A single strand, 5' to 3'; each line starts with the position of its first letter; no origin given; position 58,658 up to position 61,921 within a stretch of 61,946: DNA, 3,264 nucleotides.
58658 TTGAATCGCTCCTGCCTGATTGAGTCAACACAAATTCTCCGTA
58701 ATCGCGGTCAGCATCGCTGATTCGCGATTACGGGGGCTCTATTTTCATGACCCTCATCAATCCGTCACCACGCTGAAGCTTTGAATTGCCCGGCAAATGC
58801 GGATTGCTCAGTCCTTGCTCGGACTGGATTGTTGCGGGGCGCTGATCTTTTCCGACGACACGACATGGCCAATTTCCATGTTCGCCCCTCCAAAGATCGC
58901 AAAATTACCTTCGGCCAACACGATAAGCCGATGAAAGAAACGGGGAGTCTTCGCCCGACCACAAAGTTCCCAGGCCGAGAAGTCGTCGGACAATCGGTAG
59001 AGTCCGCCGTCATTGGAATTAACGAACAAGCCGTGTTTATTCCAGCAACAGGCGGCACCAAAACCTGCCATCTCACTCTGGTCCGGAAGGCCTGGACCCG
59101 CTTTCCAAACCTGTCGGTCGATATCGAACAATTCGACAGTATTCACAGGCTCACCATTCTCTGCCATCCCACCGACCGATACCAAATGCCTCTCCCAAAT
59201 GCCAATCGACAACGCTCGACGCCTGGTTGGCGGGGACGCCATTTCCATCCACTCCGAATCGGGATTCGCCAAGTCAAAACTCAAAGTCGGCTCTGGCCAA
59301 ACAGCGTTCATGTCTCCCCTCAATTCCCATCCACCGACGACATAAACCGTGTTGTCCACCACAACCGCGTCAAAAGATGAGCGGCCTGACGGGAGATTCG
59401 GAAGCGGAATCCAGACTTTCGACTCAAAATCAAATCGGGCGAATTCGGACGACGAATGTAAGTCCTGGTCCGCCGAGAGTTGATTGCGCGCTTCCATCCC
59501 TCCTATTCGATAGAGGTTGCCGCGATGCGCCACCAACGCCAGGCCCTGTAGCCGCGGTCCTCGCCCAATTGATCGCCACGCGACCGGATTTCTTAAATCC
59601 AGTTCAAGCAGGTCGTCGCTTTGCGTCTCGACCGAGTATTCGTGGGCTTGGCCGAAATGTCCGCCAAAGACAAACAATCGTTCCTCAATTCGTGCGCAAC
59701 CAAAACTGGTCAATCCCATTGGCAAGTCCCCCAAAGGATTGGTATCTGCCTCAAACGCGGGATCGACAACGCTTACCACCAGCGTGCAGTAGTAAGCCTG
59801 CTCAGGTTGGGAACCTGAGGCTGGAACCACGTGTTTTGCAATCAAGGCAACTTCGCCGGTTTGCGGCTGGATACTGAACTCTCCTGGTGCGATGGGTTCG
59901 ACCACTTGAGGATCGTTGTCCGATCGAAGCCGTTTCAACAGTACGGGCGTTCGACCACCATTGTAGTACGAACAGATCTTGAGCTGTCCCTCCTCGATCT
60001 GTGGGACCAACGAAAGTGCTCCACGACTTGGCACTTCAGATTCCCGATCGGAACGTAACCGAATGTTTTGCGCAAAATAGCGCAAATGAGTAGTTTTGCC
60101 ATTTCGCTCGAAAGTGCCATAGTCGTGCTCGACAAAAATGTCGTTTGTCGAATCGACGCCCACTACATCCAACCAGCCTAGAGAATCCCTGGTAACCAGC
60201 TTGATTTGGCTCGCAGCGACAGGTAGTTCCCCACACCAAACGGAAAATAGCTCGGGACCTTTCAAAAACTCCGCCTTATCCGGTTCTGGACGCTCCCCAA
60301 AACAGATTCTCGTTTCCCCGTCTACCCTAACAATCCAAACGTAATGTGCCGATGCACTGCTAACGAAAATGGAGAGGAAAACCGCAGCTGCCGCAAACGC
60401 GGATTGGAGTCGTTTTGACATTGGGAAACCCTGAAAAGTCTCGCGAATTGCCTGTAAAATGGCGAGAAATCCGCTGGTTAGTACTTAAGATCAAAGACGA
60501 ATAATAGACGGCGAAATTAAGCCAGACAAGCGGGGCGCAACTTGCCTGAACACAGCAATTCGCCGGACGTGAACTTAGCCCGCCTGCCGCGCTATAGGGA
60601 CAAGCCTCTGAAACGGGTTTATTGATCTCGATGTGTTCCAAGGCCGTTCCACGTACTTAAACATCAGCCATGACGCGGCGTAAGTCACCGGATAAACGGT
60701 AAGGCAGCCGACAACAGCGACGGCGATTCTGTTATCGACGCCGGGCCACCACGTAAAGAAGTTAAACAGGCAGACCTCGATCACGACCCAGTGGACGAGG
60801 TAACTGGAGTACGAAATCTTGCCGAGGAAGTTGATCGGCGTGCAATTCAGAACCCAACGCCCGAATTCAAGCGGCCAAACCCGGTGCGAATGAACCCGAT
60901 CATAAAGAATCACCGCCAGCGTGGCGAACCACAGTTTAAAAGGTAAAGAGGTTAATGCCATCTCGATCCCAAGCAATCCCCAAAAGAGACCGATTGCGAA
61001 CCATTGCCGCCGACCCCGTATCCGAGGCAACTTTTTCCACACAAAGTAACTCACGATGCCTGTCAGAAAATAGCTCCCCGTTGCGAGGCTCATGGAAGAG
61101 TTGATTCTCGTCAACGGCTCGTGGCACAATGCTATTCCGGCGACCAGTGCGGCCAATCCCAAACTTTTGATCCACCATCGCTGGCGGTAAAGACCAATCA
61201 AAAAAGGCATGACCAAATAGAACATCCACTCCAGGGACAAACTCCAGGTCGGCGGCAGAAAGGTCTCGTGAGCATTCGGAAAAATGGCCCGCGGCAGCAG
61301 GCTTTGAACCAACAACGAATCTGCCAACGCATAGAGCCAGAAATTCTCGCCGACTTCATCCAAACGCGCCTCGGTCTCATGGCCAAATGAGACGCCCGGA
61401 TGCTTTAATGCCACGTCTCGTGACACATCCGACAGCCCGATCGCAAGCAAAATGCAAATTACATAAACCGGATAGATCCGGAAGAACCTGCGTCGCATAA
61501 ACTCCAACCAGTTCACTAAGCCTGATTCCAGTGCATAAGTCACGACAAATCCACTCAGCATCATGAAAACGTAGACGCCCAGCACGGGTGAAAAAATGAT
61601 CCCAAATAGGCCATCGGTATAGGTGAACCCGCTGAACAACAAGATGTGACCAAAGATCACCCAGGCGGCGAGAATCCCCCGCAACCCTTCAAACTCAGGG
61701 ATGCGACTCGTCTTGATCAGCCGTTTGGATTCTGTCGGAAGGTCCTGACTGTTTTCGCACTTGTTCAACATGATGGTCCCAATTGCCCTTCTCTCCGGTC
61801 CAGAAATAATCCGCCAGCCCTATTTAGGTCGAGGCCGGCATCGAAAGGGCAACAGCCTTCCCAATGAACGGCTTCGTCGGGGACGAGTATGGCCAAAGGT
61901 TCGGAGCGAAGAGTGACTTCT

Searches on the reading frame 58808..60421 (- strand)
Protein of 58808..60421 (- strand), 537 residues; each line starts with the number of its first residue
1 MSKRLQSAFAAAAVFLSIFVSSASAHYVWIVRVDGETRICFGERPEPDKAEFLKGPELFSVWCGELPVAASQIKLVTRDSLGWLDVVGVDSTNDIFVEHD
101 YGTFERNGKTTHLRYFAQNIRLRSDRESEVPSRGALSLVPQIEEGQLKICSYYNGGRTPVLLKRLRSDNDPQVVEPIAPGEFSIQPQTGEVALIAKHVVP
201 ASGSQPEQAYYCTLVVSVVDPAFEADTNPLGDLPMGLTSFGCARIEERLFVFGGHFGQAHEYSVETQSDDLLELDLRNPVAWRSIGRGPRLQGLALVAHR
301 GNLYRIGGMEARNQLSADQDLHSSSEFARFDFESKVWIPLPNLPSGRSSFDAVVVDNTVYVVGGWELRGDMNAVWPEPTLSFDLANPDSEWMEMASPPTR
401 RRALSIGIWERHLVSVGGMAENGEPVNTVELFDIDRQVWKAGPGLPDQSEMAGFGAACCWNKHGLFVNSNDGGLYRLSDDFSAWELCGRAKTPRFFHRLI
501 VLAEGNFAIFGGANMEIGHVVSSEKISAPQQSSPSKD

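Call 89: search_protein_families(library=pfam, proteins=[window:58808-60421:-], max_evalue=0.0001)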
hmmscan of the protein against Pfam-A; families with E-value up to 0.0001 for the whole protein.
window:58808-60421:- (537 aa): 8 families
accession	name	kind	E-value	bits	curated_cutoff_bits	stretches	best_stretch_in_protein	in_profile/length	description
PF24681.1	Kelch_KLHDC2_KLHL20_DRC7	-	3.5e-29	102.1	50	2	242-443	4-195/221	KLHDC2/KLHL20/DRC7 Kelch-repeats domain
PF01344.31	Kelch_1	-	4.9e-16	58.4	20.1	0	347-365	2-20/46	Kelch motif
PF24981.1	Beta-prop_ATRN-LZTR1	-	1.9e-12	47.5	50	1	245-366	158-281/289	Attractin/LZTR1 beta-propeller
PF13964.12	Kelch_6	-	8.3e-12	45.1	25.3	0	410-446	11-47/50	Kelch motif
PF13415.12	Kelch_3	-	2.5e-10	40.7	22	0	324-353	17-46/48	Galactose oxidase, central domain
PF07646.21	Kelch_2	-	4.6e-10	39.4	21.3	0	291-344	2-48/48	Kelch motif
PF25210.1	Kelch_FKB95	-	1.6e-09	38.2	70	1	295-368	37-101/268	FKB95, Kelch-repeats domain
PF13418.12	Kelch_4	-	1.1e-05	25.7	21.6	0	493-514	1-22/49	Galactose oxidase, central domain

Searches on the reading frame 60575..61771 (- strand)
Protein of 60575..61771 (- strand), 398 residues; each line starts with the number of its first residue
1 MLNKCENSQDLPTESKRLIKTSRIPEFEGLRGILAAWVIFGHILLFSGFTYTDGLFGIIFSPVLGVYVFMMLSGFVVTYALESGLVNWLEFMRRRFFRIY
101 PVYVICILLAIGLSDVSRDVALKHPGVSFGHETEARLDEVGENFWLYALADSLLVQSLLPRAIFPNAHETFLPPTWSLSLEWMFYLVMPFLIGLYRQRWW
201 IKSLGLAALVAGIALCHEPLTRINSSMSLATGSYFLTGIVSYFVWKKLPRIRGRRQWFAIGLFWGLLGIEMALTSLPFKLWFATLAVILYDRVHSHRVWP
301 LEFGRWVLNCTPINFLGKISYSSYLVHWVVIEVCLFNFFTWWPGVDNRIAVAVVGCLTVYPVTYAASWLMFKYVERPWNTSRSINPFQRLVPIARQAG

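Call 89: search_protein_families(library=pfam, proteins=[window:60575-61771:-], max_evalue=0.0001)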
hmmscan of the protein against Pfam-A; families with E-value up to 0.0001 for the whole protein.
window:60575-61771:- (398 aa): 1 family
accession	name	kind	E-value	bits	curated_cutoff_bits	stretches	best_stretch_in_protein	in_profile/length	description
PF01757.29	Acyl_transf_3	-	1.5e-26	93.6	31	1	26-365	3-323/326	Acyltransferase domain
